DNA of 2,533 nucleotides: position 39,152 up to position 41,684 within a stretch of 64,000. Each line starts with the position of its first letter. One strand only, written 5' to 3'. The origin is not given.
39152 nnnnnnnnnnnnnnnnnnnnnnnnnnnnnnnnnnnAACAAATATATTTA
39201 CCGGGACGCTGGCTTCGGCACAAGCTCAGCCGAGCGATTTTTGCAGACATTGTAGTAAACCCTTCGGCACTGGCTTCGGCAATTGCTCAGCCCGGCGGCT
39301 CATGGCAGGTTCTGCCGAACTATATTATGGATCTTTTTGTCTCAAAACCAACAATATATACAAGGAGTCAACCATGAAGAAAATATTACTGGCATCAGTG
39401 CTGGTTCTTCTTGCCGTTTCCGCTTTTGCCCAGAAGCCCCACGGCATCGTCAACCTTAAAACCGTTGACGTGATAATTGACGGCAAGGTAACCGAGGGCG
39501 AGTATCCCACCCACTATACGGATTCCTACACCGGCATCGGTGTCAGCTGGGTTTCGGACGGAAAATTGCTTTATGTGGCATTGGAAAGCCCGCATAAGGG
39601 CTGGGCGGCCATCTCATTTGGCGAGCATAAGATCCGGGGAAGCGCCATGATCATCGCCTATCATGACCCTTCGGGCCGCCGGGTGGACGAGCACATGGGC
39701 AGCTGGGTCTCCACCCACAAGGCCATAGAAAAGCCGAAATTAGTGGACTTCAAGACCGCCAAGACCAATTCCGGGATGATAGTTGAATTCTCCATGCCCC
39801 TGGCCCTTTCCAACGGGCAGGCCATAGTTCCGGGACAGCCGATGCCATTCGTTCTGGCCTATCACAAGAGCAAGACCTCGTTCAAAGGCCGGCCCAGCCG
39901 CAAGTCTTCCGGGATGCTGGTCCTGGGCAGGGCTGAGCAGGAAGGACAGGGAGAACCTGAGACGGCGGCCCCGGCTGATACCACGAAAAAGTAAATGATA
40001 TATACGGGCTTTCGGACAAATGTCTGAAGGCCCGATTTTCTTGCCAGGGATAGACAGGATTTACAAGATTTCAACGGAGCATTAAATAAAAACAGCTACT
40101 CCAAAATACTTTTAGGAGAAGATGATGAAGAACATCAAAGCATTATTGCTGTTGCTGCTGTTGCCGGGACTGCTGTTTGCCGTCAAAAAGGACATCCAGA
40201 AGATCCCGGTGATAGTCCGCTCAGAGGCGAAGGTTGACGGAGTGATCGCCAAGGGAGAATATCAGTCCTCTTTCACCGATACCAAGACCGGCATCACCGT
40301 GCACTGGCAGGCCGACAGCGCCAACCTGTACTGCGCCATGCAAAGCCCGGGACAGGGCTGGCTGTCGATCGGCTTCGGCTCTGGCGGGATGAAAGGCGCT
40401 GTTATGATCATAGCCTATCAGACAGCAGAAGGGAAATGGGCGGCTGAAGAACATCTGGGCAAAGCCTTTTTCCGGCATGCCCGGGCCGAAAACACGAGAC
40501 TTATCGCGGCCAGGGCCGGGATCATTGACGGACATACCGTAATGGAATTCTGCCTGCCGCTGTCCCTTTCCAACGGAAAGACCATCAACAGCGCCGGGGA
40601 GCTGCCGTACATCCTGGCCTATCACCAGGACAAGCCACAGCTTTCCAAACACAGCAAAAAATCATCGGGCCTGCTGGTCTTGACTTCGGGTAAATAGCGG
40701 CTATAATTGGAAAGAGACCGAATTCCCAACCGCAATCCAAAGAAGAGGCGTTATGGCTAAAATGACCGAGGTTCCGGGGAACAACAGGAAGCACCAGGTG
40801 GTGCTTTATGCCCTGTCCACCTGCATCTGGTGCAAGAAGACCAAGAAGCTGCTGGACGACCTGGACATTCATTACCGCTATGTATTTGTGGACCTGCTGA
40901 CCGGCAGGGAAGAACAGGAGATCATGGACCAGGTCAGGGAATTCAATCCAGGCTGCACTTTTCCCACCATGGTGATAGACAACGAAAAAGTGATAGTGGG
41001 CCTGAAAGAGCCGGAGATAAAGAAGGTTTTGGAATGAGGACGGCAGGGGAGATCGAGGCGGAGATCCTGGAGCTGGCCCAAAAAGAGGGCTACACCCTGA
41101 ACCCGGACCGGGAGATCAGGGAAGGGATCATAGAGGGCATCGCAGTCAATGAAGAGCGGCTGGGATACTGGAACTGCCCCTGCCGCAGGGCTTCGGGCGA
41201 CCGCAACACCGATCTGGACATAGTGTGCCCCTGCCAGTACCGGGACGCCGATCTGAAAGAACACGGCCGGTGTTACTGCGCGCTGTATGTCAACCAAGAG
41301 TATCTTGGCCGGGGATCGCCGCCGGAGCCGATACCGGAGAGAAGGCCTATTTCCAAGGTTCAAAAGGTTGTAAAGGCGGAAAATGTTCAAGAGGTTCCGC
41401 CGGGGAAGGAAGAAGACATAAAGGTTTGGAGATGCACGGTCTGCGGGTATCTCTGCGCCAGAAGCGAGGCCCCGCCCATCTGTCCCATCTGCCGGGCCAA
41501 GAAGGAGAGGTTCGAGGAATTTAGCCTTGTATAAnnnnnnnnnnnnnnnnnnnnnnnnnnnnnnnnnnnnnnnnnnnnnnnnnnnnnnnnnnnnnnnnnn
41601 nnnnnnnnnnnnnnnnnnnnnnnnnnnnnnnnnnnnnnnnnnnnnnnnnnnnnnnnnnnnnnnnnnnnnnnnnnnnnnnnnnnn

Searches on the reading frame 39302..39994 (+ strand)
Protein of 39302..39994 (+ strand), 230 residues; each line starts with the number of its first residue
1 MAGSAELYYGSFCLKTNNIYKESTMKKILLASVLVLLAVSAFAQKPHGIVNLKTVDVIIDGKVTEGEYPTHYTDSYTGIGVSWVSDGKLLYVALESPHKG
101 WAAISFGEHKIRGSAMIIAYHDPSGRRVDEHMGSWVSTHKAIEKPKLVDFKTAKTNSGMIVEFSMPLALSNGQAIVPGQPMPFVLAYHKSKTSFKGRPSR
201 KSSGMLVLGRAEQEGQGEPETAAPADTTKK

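Call 7: search_protein_families(library=pfam, proteins=[window:39302-39994:+])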
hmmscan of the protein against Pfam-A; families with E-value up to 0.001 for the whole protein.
window:39302-39994:+ (230 aa): 1 family
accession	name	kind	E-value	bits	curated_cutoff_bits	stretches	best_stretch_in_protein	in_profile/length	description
PF03351.22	DOMON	-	0.00019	22.1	32.7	1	80-188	6-124/124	DOMON domain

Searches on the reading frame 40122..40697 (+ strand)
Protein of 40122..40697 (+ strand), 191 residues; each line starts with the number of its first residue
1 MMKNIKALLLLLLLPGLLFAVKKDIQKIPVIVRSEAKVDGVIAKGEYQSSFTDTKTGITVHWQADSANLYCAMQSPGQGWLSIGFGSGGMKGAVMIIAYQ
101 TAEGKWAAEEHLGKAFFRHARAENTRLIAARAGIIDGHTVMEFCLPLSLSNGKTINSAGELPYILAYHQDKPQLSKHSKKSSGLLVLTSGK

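Call 85: search_protein_families(library=pfam, proteins=[window:40122-40697:+], max_evalue=0.01)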
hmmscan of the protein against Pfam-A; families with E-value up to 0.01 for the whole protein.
window:40122-40697:+ (191 aa): 1 family
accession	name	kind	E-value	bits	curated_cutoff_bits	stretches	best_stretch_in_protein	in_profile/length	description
PF03351.22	DOMON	-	7.3e-07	29.9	32.7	1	57-167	4-123/124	DOMON domain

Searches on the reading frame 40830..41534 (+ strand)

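Call 7: search_protein_families(library=pfam, proteins=[window:40830-41534:+])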
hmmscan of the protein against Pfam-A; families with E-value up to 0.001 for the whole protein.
window:40830-41534:+ (234 aa): 3 families
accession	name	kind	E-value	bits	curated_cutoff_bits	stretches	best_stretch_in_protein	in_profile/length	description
PF02943.20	FeThRed_B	-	7.7e-21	74.6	22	1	81-159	11-91/106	Ferredoxin thioredoxin reductase catalytic beta chain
PF21349.2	RUBY_RBDX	-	2.2e-13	49.8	26.5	1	200-229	1-30/30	Rubrerythrin, rubredoxin-like domain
PF23458.2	DUF7130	-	2.8e-05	24.3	35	1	178-228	30-83/89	Domain of unknown function (DUF7130)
